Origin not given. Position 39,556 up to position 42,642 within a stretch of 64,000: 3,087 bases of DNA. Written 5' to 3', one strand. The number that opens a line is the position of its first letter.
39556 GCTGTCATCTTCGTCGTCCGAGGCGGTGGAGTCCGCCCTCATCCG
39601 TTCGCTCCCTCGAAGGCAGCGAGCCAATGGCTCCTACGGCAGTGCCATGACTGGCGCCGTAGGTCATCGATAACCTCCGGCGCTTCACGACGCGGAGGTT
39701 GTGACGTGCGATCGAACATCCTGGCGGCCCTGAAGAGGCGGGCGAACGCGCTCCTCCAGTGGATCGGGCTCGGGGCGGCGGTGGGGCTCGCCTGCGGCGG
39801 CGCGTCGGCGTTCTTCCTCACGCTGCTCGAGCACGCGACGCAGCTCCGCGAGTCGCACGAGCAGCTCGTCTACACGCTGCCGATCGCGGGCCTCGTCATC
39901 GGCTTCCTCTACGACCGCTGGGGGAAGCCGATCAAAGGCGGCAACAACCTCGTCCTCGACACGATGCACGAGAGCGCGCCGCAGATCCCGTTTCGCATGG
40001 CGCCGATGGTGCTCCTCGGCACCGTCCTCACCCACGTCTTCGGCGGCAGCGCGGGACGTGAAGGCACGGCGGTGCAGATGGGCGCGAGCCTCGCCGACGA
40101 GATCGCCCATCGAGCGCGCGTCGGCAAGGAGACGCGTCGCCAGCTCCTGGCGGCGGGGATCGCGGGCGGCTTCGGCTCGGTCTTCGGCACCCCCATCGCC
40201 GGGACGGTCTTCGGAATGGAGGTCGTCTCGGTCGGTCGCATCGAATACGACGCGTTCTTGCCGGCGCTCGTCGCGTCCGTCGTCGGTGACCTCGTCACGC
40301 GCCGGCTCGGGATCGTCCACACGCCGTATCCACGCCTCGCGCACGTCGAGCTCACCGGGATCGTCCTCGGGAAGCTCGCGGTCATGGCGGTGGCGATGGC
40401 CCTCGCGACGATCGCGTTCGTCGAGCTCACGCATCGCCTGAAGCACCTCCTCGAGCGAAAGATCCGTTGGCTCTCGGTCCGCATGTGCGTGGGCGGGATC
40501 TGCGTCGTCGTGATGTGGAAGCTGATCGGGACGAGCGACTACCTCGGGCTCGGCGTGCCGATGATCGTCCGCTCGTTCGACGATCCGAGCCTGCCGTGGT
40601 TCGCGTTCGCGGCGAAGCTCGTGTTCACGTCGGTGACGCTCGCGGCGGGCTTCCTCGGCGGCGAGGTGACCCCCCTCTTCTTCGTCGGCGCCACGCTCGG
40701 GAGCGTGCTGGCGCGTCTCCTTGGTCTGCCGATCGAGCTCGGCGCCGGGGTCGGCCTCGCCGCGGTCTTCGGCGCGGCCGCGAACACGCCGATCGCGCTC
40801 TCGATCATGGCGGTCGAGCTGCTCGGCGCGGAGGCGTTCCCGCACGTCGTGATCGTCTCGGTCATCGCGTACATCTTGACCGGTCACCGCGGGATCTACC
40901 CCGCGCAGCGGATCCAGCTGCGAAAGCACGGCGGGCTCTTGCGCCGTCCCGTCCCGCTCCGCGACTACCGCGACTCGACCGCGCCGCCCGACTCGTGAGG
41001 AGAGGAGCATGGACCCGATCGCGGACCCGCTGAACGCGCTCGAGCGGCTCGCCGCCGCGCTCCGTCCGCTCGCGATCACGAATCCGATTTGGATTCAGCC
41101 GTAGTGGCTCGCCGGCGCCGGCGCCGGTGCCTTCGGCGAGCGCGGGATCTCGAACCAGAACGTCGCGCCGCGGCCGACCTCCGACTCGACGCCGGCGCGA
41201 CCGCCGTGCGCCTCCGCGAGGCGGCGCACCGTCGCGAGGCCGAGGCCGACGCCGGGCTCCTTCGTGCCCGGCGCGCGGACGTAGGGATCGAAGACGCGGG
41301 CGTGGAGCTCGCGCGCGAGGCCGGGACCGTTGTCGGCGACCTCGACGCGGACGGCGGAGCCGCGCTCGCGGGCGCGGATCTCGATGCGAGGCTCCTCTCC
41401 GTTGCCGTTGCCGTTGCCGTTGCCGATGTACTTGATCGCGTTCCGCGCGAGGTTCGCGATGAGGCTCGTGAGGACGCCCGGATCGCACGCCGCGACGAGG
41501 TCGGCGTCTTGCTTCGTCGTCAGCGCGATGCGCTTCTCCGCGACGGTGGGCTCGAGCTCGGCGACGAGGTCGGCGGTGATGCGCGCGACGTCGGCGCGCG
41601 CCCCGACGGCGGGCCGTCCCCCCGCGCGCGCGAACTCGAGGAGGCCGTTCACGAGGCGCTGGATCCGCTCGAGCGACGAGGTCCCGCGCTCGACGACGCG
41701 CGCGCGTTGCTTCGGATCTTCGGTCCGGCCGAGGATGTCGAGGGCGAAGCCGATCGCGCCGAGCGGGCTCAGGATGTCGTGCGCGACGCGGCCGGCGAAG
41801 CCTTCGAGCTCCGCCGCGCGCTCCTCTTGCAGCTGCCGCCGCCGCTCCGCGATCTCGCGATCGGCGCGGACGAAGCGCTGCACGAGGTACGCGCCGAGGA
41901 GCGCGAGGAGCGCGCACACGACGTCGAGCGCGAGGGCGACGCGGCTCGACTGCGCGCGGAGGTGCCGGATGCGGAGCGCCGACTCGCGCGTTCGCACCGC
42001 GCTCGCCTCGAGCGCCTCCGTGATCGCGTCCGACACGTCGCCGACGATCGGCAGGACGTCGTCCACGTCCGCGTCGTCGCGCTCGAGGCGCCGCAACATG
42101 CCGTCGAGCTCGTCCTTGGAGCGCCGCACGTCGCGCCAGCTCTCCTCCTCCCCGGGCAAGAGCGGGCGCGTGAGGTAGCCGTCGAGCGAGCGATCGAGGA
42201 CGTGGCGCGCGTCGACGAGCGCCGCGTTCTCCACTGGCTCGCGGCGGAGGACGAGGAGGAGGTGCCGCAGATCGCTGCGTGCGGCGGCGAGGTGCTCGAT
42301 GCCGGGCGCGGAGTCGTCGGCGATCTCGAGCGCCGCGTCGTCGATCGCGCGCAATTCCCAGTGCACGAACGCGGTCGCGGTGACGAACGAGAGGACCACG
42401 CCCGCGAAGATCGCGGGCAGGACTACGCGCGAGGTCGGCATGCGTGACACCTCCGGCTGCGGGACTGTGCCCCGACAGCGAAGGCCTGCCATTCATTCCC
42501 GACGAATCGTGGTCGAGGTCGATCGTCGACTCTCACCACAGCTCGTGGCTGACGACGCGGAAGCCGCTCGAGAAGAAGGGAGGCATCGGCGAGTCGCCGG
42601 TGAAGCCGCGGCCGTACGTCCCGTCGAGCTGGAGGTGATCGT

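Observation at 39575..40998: Candidate fluoride riboswitch controlling a CLC-F type channel in a high-GC genome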

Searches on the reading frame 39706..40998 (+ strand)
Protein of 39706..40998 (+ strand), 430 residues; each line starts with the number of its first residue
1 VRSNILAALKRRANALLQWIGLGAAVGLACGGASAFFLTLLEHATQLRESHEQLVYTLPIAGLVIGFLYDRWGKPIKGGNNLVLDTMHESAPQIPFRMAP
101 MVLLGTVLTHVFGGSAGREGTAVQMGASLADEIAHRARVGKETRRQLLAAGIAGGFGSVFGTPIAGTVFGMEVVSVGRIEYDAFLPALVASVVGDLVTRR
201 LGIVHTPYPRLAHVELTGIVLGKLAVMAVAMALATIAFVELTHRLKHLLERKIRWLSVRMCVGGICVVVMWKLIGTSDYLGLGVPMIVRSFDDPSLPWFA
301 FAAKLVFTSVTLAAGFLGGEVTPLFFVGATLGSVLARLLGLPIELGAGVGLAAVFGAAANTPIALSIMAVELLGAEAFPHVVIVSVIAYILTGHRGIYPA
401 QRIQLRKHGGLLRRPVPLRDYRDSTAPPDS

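Call 5: search_protein_families(library=pfam, proteins=[window:39706-40998:+], max_evalue=0.01)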
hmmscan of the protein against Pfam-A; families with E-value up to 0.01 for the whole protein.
window:39706-40998:+ (430 aa): 1 family
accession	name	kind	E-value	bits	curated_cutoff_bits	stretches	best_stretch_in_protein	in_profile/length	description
PF00654.25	Voltage_CLC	-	9.3e-67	226.1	24.8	1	62-392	2-345/346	Voltage gated chloride channel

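Call 6: search_protein_families(library=ncbifam, proteins=[window:39706-40998:+], max_evalue=0.01)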
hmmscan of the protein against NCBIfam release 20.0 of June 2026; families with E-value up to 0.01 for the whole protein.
window:39706-40998:+ (430 aa): 3 families
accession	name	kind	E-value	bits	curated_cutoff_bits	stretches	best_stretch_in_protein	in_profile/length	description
NF002505.0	PRK01862.1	equivalog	3.1e-29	102.1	482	1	92-392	111-419/577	ClcB-like voltage-gated chloride channel protein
NF003640.0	PRK05277.1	equivalog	1.9e-13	50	350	1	95-373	122-414/471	H(+)/Cl(-) exchange transporter ClcA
NF002437.0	PRK01610.1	equivalog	1.1e-10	41.1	425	1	103-392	115-412/429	voltage-gated ClC-type chloride channel ClcB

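Call 8: search_solved_structures(query=window:39706-40998:+, max_evalue=0.001, show_alignments=2)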
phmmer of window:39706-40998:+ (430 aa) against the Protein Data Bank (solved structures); distinct sequences matched with E-value up to 0.001: 40.
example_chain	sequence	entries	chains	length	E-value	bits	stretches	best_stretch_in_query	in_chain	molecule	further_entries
6d0j_A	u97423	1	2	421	2e-69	237.9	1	22-404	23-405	CLC-type fluoride/proton antiporter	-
6d0k_A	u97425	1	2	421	5.1e-69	236.5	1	22-404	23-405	CLC-type fluoride/proton antiporter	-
6d0n_A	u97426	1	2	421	2e-68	234.6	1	22-404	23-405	CLC-type fluoride/proton antiporter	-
1kpl_A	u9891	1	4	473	5.6e-07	32.2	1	58-374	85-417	putative ClC family, chlorine transport protein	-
3ejz_A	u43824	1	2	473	1e-06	31.3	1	65-376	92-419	H(+)/Cl(-) exchange transporter clcA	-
9o98_A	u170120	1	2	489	3.6e-06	29.5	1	65-375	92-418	H(+)/Cl(-) exchange transporter ClcA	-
2hlf_A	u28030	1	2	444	3.7e-06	29.5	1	65-375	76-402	H(+)/Cl(-) exchange transporter clcA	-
4ene_A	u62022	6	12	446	3.9e-06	29.4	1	65-375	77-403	H(+)/Cl(-) exchange transporter ClcA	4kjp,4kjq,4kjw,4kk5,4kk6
2r9h_A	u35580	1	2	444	4.3e-06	29.2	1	65-375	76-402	H(+)/Cl(-) exchange transporter clcA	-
8ga5_A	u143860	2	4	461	4.4e-06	29.2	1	65-375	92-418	H(+)/Cl(-) exchange transporter ClcA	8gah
1kpk_A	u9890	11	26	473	4.4e-06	29.2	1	65-375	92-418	putative channel transporter | H(+)/Cl(-) exchange transporter clcA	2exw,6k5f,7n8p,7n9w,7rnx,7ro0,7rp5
2htk_A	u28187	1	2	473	4.4e-06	29.2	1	65-374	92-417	H(+)/Cl(-) exchange transporter clcA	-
2ht2_A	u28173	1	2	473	4.6e-06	29.1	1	65-375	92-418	H(+)/Cl(-) exchange transporter clcA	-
2htl_A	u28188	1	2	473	4.6e-06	29.1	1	65-374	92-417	H(+)/Cl(-) exchange transporter clcA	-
2fec_A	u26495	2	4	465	4.7e-06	29.1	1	65-375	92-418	H(+)/Cl(-) exchange transporter clcA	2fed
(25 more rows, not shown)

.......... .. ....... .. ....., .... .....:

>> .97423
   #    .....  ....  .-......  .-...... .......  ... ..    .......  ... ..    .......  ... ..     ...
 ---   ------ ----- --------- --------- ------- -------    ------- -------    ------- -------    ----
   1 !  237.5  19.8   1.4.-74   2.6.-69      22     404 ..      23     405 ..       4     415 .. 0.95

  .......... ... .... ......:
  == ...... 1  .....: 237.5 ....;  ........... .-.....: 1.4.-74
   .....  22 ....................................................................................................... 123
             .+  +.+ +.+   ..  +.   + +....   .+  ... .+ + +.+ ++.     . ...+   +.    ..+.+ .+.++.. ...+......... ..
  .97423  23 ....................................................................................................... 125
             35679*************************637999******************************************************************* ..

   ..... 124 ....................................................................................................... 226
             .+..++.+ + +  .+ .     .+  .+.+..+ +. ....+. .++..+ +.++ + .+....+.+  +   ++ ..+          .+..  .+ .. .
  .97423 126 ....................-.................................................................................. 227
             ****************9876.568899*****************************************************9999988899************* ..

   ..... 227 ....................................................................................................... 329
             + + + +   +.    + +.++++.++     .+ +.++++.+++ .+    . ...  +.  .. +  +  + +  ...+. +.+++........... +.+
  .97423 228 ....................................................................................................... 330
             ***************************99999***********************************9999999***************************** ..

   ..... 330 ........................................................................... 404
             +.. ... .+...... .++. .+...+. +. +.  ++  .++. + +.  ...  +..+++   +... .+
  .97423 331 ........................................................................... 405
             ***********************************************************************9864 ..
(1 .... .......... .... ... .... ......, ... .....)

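Call 10: find_homologous_proteins(query=window:39706-40998:+, max_evalue=1e-30)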
Query window:39706-40998:+ (430 aa): 7609 proteins with E <= 1e-30 among 8000 candidates; the best 120 are listed.
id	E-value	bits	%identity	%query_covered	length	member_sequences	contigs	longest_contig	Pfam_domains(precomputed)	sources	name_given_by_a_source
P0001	1.5e-274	928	100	100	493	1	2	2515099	PF00654.26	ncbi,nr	ncbi:MAG: chloride channel protein [Labilithrix sp.]|nr:chloride channel protein [Labilithrix sp.] M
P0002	1.8e-238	810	87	97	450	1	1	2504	PF00654.26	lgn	-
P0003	3.1e-237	806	86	97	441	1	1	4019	PF00654.26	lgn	-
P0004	9.7e-237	804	86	98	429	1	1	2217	PF00654.26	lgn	-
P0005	6.7e-232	788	85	97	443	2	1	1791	PF00654.26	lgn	-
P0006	8.5e-231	784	85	97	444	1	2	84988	PF00654.26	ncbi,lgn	-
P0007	3.7e-227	772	85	94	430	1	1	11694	PF00654.26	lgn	-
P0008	5.3e-227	772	83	97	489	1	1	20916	PF00654.26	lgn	-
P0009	7.2e-226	768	84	98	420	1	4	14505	PF00654.26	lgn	-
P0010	1.7e-223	760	83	97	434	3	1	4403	PF00654.26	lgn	-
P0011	5.9e-220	749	84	96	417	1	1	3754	PF00654.26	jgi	jgi:H+/Cl- antiporter ClcA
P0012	2.7e-219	746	80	98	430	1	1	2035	PF00654.26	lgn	-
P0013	3.2e-219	746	83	97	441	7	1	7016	PF00654.26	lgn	-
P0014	3.6e-219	746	81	97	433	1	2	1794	PF00654.26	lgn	-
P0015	7.5e-219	745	83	95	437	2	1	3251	PF00654.26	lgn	-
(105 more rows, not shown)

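Call 11: find_related_loci(query=window:39706-40998:+, collection=genome_contigs, flank=3000)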
Query window:39706-40998:+ (430 aa) in genome_contigs; peptide patterns used: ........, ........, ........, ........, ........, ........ (x = any residue, [..] = any of these).
100 stretches matched a pattern; 31 encode a relative of the query (tblastn E <= 1e-3); 31 distinct loci.
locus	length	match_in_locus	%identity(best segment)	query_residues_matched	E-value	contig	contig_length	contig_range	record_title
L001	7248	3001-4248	83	9-424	0e+0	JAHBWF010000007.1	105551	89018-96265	MAG: Labilithrix sp. isolate ACE_MYX10 MYX10_7, whole genome shotgun sequence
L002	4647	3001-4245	85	9-423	0e+0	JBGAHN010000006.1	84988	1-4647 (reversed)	MAG: Labilithrix sp. isolate MAG_AAO_H125.11 AAOH125-11_opera_contig_989, whole genome shotgun sequence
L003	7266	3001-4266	79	9-429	0e+0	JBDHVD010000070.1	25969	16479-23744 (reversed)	MAG: Labilithrix sp. isolate AS-MESO-3CA.217 NODE_7940_length_25969_cov_4.400471, whole genome shotgun sequence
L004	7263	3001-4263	78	9-426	0e+0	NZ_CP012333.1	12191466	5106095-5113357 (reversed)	Labilithrix luteola strain DSM 27648 chromosome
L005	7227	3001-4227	78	16-422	0e+0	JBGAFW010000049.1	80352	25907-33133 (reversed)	MAG: Labilithrix sp. isolate MAG_MBR_H125.011 MBRH125-11_opera_contig_1275, whole genome shotgun sequence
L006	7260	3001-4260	69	9-428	0e+0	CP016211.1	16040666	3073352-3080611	Minicystis rosea strain DSM 24000 chromosome, complete genome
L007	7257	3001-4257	67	12-430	2e-173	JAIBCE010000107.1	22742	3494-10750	MAG: Sandaracinaceae bacterium isolate SSF7 NODE_43834_length_22742_cov_8.191024, whole genome shotgun sequence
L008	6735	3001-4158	70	37-422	4e-167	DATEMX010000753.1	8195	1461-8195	MAG TPA_asm: Polyangiaceae bacterium isolate SMAG_U8954 k141_1786612, whole genome shotgun sequence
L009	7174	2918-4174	67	13-430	5e-165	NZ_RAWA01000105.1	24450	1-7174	Corallococcus sp. CA053C NODE_105_24450_cov_21.7598, whole genome shotgun sequence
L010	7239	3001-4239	66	16-430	4e-162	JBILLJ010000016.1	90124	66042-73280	MAG: Sandaracinaceae bacterium isolate ME2017-07-27_3300044645_group7_bin65 Rohwer_bin1493_scaffold_79_c1, whole genome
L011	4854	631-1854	65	20-429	4e-155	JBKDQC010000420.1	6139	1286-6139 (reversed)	MAG: Deltaproteobacteria bacterium isolate samp_2153_concoct_538 samp_2153_1539677, whole genome shotgun sequence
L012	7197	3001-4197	53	16-417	8e-124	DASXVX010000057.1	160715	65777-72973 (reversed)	MAG TPA_asm: Symbiobacteriaceae bacterium isolate SMAG_U4756 k141_250857, whole genome shotgun sequence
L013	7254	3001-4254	47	16-430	5e-115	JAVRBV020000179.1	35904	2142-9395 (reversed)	MAG: Nostoc sp. CreGUA01 Nostoc_sp_CreGUA01_179, whole genome shotgun sequence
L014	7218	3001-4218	48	2-408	2e-111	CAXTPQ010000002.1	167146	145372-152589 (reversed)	MAG TPA_asm: uncultured Terriglobus sp. isolate public_SRR14722125_metawrap_bin.3 genome assembly, contig: public_SRR147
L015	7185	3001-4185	48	15-410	5e-111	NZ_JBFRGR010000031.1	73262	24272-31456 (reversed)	Paenibacillus sp. 2RAB27 SCAFFOLD_30, whole genome shotgun sequence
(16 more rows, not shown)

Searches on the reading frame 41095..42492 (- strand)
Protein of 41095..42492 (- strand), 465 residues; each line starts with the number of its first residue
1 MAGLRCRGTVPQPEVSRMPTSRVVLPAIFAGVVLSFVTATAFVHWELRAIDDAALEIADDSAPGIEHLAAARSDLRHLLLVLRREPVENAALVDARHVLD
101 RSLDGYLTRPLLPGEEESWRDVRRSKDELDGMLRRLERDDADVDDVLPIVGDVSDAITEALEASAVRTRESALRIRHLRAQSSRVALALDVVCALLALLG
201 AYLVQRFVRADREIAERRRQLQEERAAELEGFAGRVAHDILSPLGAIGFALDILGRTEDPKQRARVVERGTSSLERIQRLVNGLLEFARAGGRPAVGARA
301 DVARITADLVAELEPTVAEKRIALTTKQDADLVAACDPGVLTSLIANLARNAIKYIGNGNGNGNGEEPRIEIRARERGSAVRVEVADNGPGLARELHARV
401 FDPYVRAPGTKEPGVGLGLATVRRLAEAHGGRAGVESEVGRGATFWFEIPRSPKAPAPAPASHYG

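Call 5: search_protein_families(library=pfam, proteins=[window:41095-42492:-], max_evalue=0.01)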
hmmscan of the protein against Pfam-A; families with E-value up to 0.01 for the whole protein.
window:41095-42492:- (465 aa): 3 families
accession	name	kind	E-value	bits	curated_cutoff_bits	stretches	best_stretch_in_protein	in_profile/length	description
PF02518.31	HATPase_c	-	9.9e-25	87.6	26.4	1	337-451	2-109/111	Histidine kinase-, DNA gyrase B-, and HSP90-like ATPase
PF00512.31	HisKA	-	2.3e-10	40.8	26.9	1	230-291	3-64/66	His Kinase A (phospho-acceptor) domain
PF13581.12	HATPase_c_2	-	0.0072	16.8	27.4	1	361-427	47-110/127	Histidine kinase-like ATPase domain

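Call 6: search_protein_families(library=ncbifam, proteins=[window:41095-42492:-], max_evalue=0.01)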
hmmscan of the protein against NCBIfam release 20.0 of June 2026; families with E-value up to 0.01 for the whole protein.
window:41095-42492:- (465 aa): 79 families (the best 25 are shown)
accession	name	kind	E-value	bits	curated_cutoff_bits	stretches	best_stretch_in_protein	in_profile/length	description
NF008468.0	PRK11360.1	equivalog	2.5e-32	112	646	1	145-454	315-611/616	two-component system sensor histidine kinase AtoS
NF007688.0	PRK10364.1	equivalog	9.6e-30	103.7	479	1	111-451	124-451/460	two-component system sensor histidine kinase ZraS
NF046044.1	PnpS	equivalog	1.2e-29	103.6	400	1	231-450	172-390/390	two-component system histidine kinase PnpS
NF008312.0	PRK11100.1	equivalog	2.8e-27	95.7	356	1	214-450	243-473/477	two-component system sensor histidine kinase CreC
NF041832.1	near_NosP_CTERM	subfamily_domain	4.9e-27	94.9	400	1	234-455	12-229/370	NahK/ErcS family hybrid sensor histidine kinase/response regulator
TIGR02966.1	phoR_proteo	equivalog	1.7e-26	93.1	334.2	1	231-448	116-332/333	phosphate regulon sensor histidine kinase PhoR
NF006800.0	PRK09303.1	equivalog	5.1e-26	91.5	342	1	234-450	156-376/383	histidine kinase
TIGR02956.1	TMAO_torS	equivalog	2.9e-25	88.6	676.5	1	231-451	466-682/967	TMAO reductase system sensor histidine kinase/response regulator TorS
TIGR01386.1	cztS_silS_copS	subfamily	4.9e-24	85.1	292.55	1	227-450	239-457/457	heavy metal sensor histidine kinase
NF010411.0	PRK13837.1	equivalog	1.1e-23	83.2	647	1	196-458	418-682/828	two-component system VirA-like sensor kinase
NF045595.1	HK_scytonemin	equivalog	2.2e-21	75.9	865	1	216-450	406-634/637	scytonemin biosynthesis sensor histidine kinase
NF007793.0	PRK10490.1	equivalog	2.6e-21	75.4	1123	1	218-452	653-883/895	two-component system sensor histidine kinase KdpD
NF040691.1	MtrAB_MtrB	equivalog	2.7e-21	76.2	450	1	231-454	273-495/507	MtrAB system histidine kinase MtrB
NF041880.1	EPS_EpsF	equivalog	9.1e-21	73.9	900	1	211-447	254-489/492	response regulator EpsF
NF052573.1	HisKinEspAMyxo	equivalog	3.5e-20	71.6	1400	1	225-448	380-608/755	serine histidine kinase EspA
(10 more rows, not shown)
